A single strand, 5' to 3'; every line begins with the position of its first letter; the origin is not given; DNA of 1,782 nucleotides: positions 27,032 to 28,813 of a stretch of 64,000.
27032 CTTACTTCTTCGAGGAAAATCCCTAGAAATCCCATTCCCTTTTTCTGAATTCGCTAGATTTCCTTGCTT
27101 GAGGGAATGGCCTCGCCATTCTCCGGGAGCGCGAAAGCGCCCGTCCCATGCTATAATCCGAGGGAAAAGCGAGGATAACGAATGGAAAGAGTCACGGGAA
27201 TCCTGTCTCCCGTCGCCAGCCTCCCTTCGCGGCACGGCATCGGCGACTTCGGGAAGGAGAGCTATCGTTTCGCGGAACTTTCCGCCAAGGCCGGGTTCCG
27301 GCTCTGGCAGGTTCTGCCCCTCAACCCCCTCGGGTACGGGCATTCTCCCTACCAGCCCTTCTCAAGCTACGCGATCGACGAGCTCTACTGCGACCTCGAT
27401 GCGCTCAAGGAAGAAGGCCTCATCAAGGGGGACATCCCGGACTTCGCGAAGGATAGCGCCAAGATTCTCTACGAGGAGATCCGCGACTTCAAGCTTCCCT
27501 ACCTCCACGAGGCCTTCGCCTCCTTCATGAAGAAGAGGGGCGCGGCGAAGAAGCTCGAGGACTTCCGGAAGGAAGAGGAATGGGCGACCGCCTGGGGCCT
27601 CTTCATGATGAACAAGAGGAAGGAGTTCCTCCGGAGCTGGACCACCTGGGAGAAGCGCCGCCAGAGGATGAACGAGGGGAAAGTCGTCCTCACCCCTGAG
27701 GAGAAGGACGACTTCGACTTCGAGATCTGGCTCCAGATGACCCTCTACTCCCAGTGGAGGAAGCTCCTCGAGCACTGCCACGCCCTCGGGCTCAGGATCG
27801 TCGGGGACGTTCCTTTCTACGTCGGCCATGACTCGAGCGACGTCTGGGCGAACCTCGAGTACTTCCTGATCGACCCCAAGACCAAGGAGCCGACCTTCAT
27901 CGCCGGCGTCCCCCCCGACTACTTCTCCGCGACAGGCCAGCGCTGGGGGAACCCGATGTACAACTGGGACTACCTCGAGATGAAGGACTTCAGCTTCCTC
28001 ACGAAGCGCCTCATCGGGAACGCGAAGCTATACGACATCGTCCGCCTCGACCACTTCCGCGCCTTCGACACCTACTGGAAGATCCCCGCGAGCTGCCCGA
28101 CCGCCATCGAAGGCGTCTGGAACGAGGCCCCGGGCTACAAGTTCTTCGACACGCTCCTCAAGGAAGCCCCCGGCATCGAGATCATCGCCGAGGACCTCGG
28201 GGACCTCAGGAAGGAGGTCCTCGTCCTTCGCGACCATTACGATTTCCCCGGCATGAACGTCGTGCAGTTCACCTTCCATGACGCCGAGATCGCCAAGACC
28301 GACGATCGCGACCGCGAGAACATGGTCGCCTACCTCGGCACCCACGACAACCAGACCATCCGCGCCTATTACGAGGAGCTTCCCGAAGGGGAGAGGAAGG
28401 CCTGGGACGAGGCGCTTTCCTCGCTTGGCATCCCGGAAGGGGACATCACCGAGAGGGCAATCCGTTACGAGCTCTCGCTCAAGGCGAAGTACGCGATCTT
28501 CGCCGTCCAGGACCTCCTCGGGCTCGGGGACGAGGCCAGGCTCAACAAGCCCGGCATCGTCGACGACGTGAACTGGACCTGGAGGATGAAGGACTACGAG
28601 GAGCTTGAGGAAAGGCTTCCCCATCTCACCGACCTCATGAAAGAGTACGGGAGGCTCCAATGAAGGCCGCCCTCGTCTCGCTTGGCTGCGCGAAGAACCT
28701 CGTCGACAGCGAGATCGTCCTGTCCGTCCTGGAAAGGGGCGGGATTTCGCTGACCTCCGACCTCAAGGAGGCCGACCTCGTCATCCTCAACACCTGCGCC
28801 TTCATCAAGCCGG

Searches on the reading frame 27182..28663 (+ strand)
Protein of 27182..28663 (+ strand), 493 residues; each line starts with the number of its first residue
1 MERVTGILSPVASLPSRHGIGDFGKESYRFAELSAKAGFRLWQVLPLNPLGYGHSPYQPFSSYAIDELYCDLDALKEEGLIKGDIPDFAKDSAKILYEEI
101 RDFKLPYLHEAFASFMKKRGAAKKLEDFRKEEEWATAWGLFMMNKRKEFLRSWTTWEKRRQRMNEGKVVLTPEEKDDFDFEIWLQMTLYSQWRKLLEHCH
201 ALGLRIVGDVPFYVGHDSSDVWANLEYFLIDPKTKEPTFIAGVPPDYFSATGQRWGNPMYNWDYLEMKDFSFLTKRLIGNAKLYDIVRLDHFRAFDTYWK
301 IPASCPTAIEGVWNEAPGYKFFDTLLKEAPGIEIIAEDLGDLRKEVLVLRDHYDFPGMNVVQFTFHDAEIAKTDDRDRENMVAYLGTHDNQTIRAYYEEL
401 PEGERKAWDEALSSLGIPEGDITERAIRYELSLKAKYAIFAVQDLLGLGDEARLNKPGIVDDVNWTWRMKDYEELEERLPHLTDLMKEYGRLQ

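Call 57: search_protein_families(library=ncbifam, proteins=[window:27182-28663:+], max_evalue=0.00001)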
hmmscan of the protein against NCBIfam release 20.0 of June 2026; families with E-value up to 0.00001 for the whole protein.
window:27182-28663:+ (493 aa): 8 families
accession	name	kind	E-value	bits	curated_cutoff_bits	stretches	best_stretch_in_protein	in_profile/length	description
NF011080.0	PRK14508.1-3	subfamily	7.6e-147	489.9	477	1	1-491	3-495/496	4-alpha-glucanotransferase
NF011079.0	PRK14508.1-2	subfamily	1.8e-144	482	555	1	2-491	9-503/506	4-alpha-glucanotransferase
NF011078.0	PRK14508.1-1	subfamily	7.4e-117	391.2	776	1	2-492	3-497/503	4-alpha-glucanotransferase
NF011083.0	PRK14510.1-2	equivalog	1.7e-109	366.9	1322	2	129-492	844-1185/1186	bifunctional glycogen debranching protein GlgX/4-alpha-glucanotransferase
TIGR00217.1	malQ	equivalog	5.7e-84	283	205.65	1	2-491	41-587/587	4-alpha-glucanotransferase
NF011081.0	PRK14508.1-4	equivalog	3.7e-72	243.4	556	1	2-477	22-513/529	4-alpha-glucanotransferase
NF008274.0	PRK11052.1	equivalog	5.7e-21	74.7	806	1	54-398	198-559/695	4-alpha-glucanotransferase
NF011077.0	PRK14507.1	equivalog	3.8e-20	70.9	2148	1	17-399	187-591/1693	malto-oligosyltrehalose synthase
